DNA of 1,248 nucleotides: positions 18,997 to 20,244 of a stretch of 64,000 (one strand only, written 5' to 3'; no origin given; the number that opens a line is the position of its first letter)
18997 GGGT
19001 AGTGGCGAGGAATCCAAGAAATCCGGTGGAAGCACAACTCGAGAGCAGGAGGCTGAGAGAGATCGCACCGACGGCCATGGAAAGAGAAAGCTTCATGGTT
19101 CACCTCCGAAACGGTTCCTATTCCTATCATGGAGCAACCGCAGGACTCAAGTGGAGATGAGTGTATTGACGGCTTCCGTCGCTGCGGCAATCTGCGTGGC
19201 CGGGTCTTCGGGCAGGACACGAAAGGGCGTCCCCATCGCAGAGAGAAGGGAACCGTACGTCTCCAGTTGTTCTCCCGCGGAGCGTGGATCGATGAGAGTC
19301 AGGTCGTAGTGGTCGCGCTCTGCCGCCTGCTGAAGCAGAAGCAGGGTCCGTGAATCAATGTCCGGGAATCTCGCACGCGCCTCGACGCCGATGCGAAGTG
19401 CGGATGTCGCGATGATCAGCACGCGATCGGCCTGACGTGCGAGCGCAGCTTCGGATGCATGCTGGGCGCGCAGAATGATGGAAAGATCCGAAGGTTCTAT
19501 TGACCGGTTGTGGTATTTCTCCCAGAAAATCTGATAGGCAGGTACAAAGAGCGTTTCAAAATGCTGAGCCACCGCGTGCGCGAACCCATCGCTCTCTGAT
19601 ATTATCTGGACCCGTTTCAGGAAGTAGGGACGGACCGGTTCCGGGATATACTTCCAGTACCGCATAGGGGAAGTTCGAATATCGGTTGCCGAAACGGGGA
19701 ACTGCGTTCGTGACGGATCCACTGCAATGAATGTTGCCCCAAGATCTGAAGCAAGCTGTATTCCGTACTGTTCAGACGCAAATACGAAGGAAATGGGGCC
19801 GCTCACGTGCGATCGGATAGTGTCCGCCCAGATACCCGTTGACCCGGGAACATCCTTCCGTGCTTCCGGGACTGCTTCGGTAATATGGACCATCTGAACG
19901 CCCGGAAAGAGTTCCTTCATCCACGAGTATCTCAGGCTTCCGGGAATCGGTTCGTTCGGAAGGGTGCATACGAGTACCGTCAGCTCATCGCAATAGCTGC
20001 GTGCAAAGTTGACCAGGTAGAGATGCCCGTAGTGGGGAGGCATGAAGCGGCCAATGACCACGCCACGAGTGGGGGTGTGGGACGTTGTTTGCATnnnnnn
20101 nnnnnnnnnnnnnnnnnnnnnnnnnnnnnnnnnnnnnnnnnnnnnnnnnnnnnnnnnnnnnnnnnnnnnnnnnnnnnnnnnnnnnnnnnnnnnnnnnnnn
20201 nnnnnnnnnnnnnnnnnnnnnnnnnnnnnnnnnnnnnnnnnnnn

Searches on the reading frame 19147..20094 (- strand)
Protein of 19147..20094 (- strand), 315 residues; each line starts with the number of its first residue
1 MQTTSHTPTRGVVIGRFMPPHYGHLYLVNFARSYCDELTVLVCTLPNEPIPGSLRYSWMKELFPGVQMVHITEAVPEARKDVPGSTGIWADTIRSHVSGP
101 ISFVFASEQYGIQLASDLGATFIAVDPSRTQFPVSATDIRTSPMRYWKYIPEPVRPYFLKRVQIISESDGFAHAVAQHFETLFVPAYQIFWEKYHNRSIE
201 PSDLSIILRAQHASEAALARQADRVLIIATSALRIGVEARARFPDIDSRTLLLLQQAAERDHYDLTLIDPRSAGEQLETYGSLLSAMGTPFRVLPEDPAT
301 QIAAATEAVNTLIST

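Call 23: search_protein_families(library=pfam, proteins=[window:19147-20094:-], max_evalue=0.001)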
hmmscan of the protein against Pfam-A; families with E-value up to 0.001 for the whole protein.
window:19147-20094:- (315 aa): 1 family
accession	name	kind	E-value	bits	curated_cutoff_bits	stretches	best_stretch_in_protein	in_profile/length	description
PF01467.32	CTP_transf_like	-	0.00014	22.5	21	1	13-44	2-34/133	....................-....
